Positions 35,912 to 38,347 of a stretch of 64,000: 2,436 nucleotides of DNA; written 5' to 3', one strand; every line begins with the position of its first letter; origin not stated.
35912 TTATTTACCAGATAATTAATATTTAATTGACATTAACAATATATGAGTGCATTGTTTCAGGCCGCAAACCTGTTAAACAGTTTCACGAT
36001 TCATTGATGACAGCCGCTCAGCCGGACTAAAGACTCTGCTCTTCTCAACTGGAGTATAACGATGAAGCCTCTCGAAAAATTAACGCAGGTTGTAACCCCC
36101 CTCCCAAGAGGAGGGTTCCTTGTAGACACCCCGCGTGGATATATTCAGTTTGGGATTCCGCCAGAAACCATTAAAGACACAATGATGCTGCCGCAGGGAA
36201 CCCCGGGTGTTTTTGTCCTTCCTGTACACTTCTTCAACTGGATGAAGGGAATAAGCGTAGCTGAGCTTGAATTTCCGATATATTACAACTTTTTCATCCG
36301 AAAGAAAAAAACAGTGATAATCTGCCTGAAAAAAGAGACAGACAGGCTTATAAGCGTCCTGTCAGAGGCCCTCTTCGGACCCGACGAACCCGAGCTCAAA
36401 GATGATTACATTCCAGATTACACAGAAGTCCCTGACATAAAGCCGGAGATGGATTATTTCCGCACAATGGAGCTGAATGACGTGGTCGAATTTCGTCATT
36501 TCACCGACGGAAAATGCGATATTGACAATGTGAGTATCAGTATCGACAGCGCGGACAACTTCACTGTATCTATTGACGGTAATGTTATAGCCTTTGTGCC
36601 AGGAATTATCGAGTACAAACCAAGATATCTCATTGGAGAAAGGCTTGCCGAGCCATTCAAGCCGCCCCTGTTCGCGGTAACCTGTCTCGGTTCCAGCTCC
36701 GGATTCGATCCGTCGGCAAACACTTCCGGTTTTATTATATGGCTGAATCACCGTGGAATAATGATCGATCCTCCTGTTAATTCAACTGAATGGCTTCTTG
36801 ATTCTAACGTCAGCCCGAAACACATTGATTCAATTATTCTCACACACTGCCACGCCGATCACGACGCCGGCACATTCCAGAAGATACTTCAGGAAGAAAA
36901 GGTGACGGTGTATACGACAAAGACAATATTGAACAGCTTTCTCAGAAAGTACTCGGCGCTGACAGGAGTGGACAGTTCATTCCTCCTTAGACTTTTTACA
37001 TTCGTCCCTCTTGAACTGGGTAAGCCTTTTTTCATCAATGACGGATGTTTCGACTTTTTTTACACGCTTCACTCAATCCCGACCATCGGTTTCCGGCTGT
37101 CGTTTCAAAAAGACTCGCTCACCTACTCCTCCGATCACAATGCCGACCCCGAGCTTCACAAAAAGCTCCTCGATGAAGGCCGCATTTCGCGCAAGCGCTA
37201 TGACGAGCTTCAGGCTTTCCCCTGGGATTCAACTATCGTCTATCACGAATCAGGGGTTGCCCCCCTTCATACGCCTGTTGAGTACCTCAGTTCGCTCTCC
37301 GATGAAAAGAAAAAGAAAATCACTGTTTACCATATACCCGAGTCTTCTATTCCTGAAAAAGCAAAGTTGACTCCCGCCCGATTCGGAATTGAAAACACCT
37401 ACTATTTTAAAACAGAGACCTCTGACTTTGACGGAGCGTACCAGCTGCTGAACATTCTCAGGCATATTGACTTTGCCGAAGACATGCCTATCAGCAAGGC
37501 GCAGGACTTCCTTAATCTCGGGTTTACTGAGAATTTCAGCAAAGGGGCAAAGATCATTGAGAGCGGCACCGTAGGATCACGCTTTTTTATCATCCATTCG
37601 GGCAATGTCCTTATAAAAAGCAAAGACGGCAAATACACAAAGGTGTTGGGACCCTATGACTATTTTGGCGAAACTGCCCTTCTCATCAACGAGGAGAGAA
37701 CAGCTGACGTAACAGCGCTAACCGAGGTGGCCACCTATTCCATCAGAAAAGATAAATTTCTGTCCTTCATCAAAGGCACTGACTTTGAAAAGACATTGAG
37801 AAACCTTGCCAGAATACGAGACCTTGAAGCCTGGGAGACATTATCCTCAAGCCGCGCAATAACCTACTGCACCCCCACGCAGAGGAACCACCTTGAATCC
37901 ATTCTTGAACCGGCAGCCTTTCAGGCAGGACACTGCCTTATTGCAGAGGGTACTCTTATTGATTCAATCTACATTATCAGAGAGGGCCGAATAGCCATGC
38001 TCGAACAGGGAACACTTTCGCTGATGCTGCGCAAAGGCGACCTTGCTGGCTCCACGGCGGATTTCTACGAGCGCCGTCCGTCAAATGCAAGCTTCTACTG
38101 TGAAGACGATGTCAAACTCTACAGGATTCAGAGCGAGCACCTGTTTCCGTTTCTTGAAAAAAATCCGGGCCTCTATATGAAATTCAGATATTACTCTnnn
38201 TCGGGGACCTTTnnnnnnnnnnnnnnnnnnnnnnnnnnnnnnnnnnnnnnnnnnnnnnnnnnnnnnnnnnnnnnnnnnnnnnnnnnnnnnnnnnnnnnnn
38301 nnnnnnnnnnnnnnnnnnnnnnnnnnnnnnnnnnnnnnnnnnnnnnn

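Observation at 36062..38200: MBL-fold hydrolase fused to tandem cyclic-nucleotide-binding domains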

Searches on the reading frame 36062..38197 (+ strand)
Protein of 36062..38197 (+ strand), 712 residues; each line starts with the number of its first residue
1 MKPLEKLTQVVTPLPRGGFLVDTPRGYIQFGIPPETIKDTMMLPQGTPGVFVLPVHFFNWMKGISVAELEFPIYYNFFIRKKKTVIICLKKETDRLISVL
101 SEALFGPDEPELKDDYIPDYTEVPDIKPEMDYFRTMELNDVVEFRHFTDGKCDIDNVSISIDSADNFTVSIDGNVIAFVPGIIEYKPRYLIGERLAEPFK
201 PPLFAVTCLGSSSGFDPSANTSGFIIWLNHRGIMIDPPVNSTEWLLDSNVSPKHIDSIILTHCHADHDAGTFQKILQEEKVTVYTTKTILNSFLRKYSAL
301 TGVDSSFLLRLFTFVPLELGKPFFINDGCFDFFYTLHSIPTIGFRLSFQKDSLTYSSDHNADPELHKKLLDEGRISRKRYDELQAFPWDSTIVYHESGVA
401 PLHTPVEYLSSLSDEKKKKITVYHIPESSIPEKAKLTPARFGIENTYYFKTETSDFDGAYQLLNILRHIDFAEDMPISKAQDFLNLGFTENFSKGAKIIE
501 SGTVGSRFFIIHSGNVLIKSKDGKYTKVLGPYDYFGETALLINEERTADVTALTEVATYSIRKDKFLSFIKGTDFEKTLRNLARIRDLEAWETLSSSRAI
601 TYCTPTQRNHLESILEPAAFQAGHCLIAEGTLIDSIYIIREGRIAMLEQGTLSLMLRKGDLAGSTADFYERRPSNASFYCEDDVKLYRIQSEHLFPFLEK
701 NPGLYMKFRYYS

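Call 3: search_protein_families(library=pfam, proteins=[window:36062-38197:+], max_evalue=1)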
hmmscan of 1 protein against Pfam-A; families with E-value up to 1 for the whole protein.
window:36062-38197:+ (712 aa): 5 families
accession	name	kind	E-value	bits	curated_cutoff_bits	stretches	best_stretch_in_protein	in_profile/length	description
PF00027.35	cNMP_binding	-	7.9e-29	99.9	27.5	2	490-571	2-87/89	Cyclic nucleotide-binding domain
PF12706.13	Lactamase_B_2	-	1.4e-07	31.7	27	1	251-364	27-148/200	Beta-lactamase superfamily domain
PF00753.33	Lactamase_B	-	1.8e-06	28.5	22.7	1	224-300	9-88/196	Metallo-beta-lactamase superfamily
PF25562.1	CNBH_CNNM2_C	-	0.074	13.1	27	1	493-552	61-120/172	Metal transporter CNNM2-like, C-terminal CNBH domain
PF23023.1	Anti-Pycsar_Apyc1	-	0.15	12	50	1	209-271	8-70/250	Anti-Pycsar protein Apyc1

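Call 4: search_protein_families(library=ncbifam, proteins=[window:36062-38197:+], max_evalue=1)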
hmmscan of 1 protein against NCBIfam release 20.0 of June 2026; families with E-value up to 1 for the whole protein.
window:36062-38197:+ (712 aa): 22 families
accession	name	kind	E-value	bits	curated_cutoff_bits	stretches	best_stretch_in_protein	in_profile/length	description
TIGR02651.1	RNase_Z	equivalog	1.3e-08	34.3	292.95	1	206-352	2-153/302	ribonuclease Z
NF000801.0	PRK00055.1-3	equivalog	2.8e-08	33.2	252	1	204-353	2-159/307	ribonuclease Z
NF058543.1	ActPatMycb56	equivalog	4.1e-07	29.2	460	1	494-586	26-121/317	acetyltransferase Pat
NF001911.0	PRK00685.1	equivalog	4.1e-06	26.5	144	1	223-291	10-76/228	metal-dependent hydrolase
NF008732.0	PRK11753.1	equivalog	2.2e-05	24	266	1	480-571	16-112/214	cAMP-activated global transcriptional regulator CRP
NF041163.2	encap_f2b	equivalog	2.7e-05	23.5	400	2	489-572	97-185/450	family 2B encapsulin nanocompartment shell protein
NF000805.0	PRK00055.2-3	equivalog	0.00028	20.3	416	1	218-271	19-72/307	ribonuclease Z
NF038231.1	MBL_Geo_Pelo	equivalog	0.00043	19.9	360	1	223-298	36-113/250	GPMC system MBL fold metallohydrolase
TIGR03307.1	PhnP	equivalog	0.0019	17.6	272.25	1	229-373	45-177/249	phosphonate metabolism protein PhnP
NF000804.0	PRK00055.2-1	equivalog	0.0033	16.6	402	1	207-270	7-71/306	ribonuclease Z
TIGR03413.1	GSH_gloB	equivalog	0.0045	16.4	200.8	1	232-287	22-75/248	hydroxyacylglutathione hydrolase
NF033088.2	bla_subclass_B1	equivalog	0.0075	15.9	200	1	218-289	28-101/217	subclass B1 metallo-beta-lactamase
NF047919.1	lactonase_YtnP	equivalog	0.011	14.9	425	1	245-288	90-132/274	YtnP family quorum-quenching lactonase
NF047979.1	lactonase_AidB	equivalog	0.017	14.4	360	1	245-274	84-113/271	AidB family quorum-quenching N-acyl homoserine lactonase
TIGR03896.1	cyc_nuc_ocin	subfamily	0.021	14.2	161.05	1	620-702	13-252/317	bacteriocin-type transport-associated protein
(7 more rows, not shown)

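Call 5: search_solved_structures(query=window:36062-38197:+, max_evalue=1, show_alignments=3)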
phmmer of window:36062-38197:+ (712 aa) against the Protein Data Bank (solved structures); distinct sequences matched with E-value up to 1: 146 (the best 60 are shown).
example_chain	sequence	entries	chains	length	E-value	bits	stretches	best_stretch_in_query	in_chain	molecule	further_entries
5ezr_A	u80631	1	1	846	1.7e-28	102.5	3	489-575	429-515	cGMP-dependent protein kinase, putative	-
4rz7_A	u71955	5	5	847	1.7e-28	102.5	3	489-575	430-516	cGMP-dependent protein kinase, putative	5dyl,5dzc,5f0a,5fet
9p74_A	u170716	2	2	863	1.8e-28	102.4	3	489-575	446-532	cGMP-dependent protein kinase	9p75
5dyk_A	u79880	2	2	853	1.2e-27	99.7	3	489-575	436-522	CGMP-dependent protein kinase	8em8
5kbf_A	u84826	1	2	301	2.1e-19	72.5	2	483-573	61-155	CAMP-dependent protein kinase regulatory subunit, putative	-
4z07_A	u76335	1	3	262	4.2e-19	71.5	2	468-588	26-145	cGMP-dependent protein kinase 1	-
3shr_A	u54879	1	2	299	7.1e-19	70.7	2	467-589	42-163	cGMP-dependent protein kinase 1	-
7ssb_A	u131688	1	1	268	1.2e-18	70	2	467-593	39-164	cGMP-dependent protein kinase 1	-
7lv3_A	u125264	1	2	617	6.2e-18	67.6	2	468-588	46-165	Isoform Beta of cGMP-dependent protein kinase 1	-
9ya0_MA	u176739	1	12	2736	2.7e-17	65.5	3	463-577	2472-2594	PCR12, TGME49_219070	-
7lz4_A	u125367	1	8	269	1.3e-16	63.2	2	477-648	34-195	cAMP-dependent protein kinase type I-alpha regulatory subunit, N-terminally processed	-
1ne4_A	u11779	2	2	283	2.5e-16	62.3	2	476-599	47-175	cAMP-dependent protein kinase type I-alpha regulatory chain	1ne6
1rgs_A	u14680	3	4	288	2.5e-16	62.3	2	476-599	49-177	CAMP DEPENDENT PROTEIN KINASE | cAMP-dependent protein kinase type I-alpha regulatory chain | cAMP-dependent protein kinase type I-alpha regulatory subunit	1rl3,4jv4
5jr7_B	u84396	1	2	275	3e-16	62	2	476-599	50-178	cAMP-dependent protein kinase type I-alpha regulatory subunit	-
4din_B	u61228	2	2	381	4.9e-16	61.3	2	476-648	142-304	cAMP-dependent protein kinase type I-beta regulatory subunit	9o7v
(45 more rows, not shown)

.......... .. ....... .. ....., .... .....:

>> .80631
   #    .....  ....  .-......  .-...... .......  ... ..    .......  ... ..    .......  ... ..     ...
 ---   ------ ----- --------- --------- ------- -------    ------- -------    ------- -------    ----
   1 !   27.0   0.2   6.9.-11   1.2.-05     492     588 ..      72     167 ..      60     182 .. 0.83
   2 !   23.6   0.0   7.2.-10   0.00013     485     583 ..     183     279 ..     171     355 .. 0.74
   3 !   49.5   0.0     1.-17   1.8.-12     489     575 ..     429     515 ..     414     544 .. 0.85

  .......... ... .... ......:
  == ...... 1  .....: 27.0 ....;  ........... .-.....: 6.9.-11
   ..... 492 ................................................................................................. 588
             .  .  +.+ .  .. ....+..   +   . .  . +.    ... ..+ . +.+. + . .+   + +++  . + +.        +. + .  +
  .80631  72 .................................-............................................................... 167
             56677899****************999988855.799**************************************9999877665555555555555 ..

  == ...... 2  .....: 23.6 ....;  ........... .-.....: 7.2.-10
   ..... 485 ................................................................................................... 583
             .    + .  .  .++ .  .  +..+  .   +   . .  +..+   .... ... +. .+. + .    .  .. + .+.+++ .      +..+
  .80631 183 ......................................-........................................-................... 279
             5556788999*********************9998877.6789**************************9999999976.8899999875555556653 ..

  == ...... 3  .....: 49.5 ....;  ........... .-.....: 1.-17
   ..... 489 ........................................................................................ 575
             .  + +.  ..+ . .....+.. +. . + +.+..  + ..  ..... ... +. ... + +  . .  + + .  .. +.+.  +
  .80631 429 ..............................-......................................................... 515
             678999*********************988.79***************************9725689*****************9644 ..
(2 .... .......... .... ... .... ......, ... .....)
